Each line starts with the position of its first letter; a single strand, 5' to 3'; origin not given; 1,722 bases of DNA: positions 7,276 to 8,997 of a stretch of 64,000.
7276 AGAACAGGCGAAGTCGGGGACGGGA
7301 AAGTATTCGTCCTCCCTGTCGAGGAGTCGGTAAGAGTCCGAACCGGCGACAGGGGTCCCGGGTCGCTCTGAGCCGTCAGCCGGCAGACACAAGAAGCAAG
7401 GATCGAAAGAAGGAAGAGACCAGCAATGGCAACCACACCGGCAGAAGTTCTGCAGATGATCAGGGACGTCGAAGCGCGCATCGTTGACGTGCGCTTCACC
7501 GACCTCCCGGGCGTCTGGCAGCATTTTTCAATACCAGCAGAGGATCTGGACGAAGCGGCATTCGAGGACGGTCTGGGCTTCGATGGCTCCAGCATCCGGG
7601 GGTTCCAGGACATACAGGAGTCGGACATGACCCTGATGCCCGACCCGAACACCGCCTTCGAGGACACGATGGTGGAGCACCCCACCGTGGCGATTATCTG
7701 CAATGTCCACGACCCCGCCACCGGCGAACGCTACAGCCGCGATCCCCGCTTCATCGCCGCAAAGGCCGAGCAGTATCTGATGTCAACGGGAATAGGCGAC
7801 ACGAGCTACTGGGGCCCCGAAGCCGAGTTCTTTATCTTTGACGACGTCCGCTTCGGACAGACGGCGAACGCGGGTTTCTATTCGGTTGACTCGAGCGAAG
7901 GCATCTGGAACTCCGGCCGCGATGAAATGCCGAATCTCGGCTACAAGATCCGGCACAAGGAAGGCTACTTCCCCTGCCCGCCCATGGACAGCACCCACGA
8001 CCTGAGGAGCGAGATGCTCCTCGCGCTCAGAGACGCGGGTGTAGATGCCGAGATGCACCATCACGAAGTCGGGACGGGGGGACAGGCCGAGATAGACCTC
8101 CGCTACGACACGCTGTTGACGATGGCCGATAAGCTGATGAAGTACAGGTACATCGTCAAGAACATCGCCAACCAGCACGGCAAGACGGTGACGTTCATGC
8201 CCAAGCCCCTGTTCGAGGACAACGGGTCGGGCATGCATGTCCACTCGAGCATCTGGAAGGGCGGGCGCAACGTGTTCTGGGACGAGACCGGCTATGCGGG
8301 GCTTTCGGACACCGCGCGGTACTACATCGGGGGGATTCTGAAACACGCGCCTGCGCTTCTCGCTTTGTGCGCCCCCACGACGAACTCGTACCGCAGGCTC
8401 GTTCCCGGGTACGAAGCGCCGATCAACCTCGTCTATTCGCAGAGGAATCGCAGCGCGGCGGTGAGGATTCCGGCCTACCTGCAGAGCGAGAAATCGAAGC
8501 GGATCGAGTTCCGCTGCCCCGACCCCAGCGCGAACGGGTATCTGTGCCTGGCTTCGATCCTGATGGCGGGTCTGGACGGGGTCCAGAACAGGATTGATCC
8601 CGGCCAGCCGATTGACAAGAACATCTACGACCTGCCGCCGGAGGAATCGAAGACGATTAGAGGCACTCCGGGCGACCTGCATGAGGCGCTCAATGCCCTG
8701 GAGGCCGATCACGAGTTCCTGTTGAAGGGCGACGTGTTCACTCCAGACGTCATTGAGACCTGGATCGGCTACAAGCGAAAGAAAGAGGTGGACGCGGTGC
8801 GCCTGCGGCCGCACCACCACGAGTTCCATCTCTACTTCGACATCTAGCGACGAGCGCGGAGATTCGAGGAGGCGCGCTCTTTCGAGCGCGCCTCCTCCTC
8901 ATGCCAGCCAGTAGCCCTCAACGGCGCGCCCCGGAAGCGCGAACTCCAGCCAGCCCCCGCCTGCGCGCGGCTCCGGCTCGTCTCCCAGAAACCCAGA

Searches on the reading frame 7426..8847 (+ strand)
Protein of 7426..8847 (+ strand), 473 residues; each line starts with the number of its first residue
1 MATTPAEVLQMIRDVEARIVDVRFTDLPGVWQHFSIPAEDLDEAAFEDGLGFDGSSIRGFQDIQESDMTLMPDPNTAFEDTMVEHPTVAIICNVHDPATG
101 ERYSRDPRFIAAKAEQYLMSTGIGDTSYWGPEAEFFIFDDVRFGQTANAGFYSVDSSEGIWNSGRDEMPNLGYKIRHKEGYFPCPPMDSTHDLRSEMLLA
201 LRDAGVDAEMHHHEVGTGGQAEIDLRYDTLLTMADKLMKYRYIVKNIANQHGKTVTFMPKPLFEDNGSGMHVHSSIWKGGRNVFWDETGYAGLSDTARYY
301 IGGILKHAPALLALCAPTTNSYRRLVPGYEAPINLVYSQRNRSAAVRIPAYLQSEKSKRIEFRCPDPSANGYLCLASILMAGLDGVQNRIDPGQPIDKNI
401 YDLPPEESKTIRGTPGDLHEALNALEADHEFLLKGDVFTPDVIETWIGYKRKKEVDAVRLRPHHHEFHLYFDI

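Call 45: search_protein_families(library=pfam, proteins=[window:7426-8847:+], max_evalue=0.0001)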
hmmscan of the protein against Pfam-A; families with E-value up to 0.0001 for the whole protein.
window:7426-8847:+ (473 aa): 2 families
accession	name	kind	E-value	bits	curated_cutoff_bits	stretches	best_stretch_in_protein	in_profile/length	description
PF00120.29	Gln-synt_C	-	1e-133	446.1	24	1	105-470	2-344/344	Glutamine synthetase, catalytic domain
PF03951.24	Gln-synt_N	-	2e-30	104.7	33.4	1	17-97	2-82/82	Glutamine synthetase, beta-Grasp domain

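Call 50: list_cluster_members(proteins=[window:7426-8847:+, window:59012-61105:-, window:36272-38776:+, window:11968-18792:-])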
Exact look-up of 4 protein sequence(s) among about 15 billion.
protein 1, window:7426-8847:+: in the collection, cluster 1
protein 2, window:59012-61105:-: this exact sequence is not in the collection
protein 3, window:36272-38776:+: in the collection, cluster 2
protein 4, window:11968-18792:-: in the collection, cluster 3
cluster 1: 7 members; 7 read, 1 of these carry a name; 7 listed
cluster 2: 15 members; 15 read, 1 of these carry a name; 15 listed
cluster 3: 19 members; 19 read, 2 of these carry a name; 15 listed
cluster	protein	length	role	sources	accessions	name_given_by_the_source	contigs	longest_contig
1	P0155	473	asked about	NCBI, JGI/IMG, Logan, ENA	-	glutamine synthetase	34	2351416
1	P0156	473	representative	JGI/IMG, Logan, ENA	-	-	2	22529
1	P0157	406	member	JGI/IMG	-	-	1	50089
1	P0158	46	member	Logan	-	-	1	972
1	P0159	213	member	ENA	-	-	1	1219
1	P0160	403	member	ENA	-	-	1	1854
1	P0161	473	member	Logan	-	-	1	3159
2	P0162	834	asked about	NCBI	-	-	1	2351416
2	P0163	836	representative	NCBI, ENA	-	-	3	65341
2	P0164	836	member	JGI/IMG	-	hypothetical protein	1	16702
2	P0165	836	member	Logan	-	-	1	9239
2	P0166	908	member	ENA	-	-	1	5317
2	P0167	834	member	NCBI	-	-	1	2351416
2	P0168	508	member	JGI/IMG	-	-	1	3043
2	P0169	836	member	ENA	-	-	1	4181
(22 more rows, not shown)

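Call 53: find_encoding_contigs(protein=window:7426-8847:+, flank=500, max_places=4)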
Protein window:7426-8847:+ (473 aa): 20 contigs read that carry it; 4 places shown.
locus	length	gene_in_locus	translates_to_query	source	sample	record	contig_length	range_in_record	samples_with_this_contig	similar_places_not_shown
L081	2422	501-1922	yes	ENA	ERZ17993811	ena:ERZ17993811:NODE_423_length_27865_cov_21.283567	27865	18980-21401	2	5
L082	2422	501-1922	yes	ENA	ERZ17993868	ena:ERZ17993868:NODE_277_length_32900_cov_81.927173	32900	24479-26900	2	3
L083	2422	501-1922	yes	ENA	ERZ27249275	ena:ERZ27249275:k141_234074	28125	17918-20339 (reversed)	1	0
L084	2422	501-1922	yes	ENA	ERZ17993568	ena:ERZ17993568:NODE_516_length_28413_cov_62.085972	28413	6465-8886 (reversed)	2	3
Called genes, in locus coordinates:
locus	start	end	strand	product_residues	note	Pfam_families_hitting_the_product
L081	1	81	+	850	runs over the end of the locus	PF01842:ACT (faint), PF08335:GlnD_UR_UTase, PF27444:GlnD_3rd (weak), PF01966:HD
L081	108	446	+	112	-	PF00543:P-II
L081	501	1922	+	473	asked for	PF03951:Gln-synt_N, PF00120:Gln-synt_C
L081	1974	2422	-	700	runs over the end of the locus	PF01301:Glyco_hydro_35, PF02449:Glyco_hydro_42, PF08532:Glyco_hydro_42M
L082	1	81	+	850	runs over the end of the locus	PF01842:ACT (faint), PF08335:GlnD_UR_UTase, PF27444:GlnD_3rd (weak), PF01966:HD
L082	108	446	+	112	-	PF00543:P-II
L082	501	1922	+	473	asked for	PF03951:Gln-synt_N, PF00120:Gln-synt_C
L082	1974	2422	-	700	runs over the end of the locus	PF01301:Glyco_hydro_35, PF02449:Glyco_hydro_42, PF08532:Glyco_hydro_42M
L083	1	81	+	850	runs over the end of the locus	PF01842:ACT (faint), PF08335:GlnD_UR_UTase, PF27444:GlnD_3rd (weak), PF01966:HD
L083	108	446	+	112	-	PF00543:P-II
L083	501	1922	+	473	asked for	PF03951:Gln-synt_N, PF00120:Gln-synt_C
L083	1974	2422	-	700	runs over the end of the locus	PF01301:Glyco_hydro_35, PF02449:Glyco_hydro_42, PF08532:Glyco_hydro_42M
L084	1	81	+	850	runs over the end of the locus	PF01842:ACT (faint), PF08335:GlnD_UR_UTase, PF27444:GlnD_3rd (weak), PF01966:HD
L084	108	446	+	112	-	PF00543:P-II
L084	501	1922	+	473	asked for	PF03951:Gln-synt_N, PF00120:Gln-synt_C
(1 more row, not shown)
